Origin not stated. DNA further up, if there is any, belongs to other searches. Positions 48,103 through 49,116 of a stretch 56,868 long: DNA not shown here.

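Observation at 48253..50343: Orphan membrane-anchored JAMM/MPN+ metalloprotease fused to a ~330-aa hyper-acidic disordered linker and a periplasmic Cys-containing domain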

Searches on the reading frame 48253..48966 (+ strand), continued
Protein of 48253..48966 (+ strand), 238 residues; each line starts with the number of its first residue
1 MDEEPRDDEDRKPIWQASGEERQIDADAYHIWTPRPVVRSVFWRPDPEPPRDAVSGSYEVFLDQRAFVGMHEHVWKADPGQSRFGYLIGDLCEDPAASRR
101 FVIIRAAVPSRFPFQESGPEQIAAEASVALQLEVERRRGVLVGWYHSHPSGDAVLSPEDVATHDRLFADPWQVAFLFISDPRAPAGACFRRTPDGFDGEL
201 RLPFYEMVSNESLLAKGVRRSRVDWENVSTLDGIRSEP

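Call 71: find_homologous_proteins(query=L089:7198-7974:+, max_evalue=0.001)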
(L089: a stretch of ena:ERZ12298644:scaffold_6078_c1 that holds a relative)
Query L089:7198-7974:+ (258 aa): 99 proteins with E <= 0.001 among 1353 candidates.
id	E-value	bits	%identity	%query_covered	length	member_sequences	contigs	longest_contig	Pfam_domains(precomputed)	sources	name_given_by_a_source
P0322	4.9e-171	586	100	100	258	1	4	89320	PF00179.32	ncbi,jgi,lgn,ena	jgi:hypothetical protein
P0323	1.2e-77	279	67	68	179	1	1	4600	-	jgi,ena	jgi:ubiquitin-protein ligase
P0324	1.2e-71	260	65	68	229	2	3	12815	-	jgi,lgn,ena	-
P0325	8.9e-67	244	60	69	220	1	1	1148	-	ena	-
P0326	7.6e-65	237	51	88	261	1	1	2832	PF00179.32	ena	-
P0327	7.7e-64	234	48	93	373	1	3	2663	PF00498.32,PF00179.32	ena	-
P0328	1.1e-63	233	57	69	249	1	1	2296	PF00179.32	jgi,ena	-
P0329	1.7e-63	233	57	73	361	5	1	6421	PF00498.32,PF00179.32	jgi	jgi:ubiquitin-protein ligase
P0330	6.5e-63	231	55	72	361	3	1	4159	PF00498.32,PF00179.32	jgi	-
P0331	9.9e-63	230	57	71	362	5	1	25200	PF00498.32,PF00179.32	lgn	-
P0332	1.1e-62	230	48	88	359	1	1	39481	PF00179.32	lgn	-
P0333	3.6e-62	228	58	68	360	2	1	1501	PF00498.32,PF00179.32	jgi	jgi:ubiquitin-protein ligase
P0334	3.6e-62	228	48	93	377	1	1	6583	PF00498.32,PF00179.32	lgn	-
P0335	5.1e-62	228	57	68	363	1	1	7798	PF00498.32,PF00179.32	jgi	-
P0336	7.7e-62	227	48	88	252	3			PF00179.32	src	-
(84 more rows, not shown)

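Call 74: search_protein_families(library=padloc, proteins=[P0168, L089:5239-6528:+, L089:6578-7195:+, L089:7198-7974:+, L089:12901-14478:+], max_evalue=0.01)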
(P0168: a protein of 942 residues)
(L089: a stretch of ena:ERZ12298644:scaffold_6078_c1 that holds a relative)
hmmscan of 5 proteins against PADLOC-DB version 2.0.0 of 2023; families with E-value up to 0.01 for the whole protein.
P0168 (942 aa): 4 families
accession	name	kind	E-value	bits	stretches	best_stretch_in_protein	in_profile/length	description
PDLC00890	JAB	-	1.3e-11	42.3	2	299-403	9-109/157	JAB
PDLC03846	BilC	-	1.3e-06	26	1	76-162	32-111/168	-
PDLC00896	JAB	-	0.00011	20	0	66-162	18-112/159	JAB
PDLC00905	JAB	-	0.00024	19.3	1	301-404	2-103/154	JAB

L089:5239-6528:+ (429 aa): 22 families
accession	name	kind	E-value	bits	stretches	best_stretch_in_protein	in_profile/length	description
PDLC00829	E1-E2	-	2.3e-10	38.2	1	28-197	159-319/426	E1-E2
PDLC00856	E1-E2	-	5.1e-09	33.1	1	34-163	316-432/573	E1-E2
PDLC00837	E1-E2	-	7.8e-09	32.8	1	37-200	322-482/593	E1-E2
PDLC00854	E1-E2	-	6.9e-08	29.8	1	30-161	351-472/605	E1-E2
PDLC00839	E1-E2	-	3.2e-07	27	1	37-186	367-504/602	E1-E2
PDLC00848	E1-E2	-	4.7e-07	26.5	1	36-152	370-474/607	E1-E2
PDLC00836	E1-E2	-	6.9e-07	26.2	1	35-170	336-460/602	E1-E2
PDLC00847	E1-E2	-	2.2e-06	24.4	1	37-173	283-406/523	E1-E2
PDLC00826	E1-E2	-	5.8e-06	23.3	1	39-96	333-383/576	E1-E2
PDLC00830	E1-E2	-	6.1e-06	22.8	1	36-200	306-460/551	E1-E2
PDLC00835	E1-E2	-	3.1e-05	20.5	1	39-178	372-498/778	E1-E2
PDLC00828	E1-E2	-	4.7e-05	20.8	1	24-198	159-324/431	E1-E2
PDLC00842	E1-E2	-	4.7e-05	20.3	1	37-150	302-402/549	E1-E2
PDLC00832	E1-E2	-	5e-05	19.7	1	35-148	333-434/588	E1-E2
PDLC00853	E1-E2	-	6.8e-05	20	1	39-197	309-457/546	E1-E2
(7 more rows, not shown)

L089:6578-7195:+ (205 aa): 0 families

L089:7198-7974:+ (258 aa): 0 families

L089:12901-14478:+ (525 aa): 0 families

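Call 85: fold_search(model_id=the predicted structure, library=viral)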
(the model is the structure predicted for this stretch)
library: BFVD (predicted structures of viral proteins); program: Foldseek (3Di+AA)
matches with E <= 10: 489; with E <= 0.001: 6
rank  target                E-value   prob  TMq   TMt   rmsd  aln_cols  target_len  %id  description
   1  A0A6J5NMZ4            5.3e-06  1.00  0.42  0.28   4.6       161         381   11  Uncharacterized protein [uncultured Caudovirales phage]
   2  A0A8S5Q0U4            6.3e-06  1.00  0.38  0.24  11.8       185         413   11  Ubiquitin-like protein [CrAss-like virus sp. ctjK323]
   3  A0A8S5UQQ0            9.1e-06  1.00  0.40  0.26  11.9       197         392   10  MPN family protein [Podoviridae sp. ctQyH19]
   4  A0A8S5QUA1            9.1e-06  1.00  0.38  0.28  11.8       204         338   11  26S proteasome regulatory subunit [CrAss-like virus sp. ctDAq1]
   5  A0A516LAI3            3.3e-04  1.00  0.41  0.34   6.0       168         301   10  (no name in the UniProt tables at hand)
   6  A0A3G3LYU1            3.7e-04  1.00  0.32  0.56   5.7       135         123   17  JAB domain-containing protein [Brevibacterium phage Cantare]
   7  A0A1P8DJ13            1.3e-03  0.99  0.29  0.47   7.8       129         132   18  (no name in the UniProt tables at hand)
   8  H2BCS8                1.7e-03  1.00  0.33  0.33   5.7       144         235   18  (no name in the UniProt tables at hand)
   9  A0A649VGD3            2.2e-03  1.00  0.32  0.49   8.4       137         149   17  Metalloprotease [Gordonia phage Yikes]
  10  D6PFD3                5.8e-03  1.00  0.33  0.46   5.4       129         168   16  (no name in the UniProt tables at hand)
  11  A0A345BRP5            6.2e-03  1.00  0.35  0.31   6.4       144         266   16  (no name in the UniProt tables at hand)
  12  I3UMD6                8.4e-03  1.00  0.31  0.62   6.3       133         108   12  Tail component protein [Colwellia phage 9A]
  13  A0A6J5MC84            8.4e-03  0.98  0.33  0.16   7.8       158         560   14  JAB domain-containing protein [uncultured Caudovirales phage]
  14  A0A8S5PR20            1.0e-02  0.99  0.42  0.44   5.4       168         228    9  JAB domain-containing protein [Siphoviridae sp. ct96x5]
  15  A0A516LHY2            1.0e-02  0.82  0.25  0.34  10.2       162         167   13  (no name in the UniProt tables at hand)
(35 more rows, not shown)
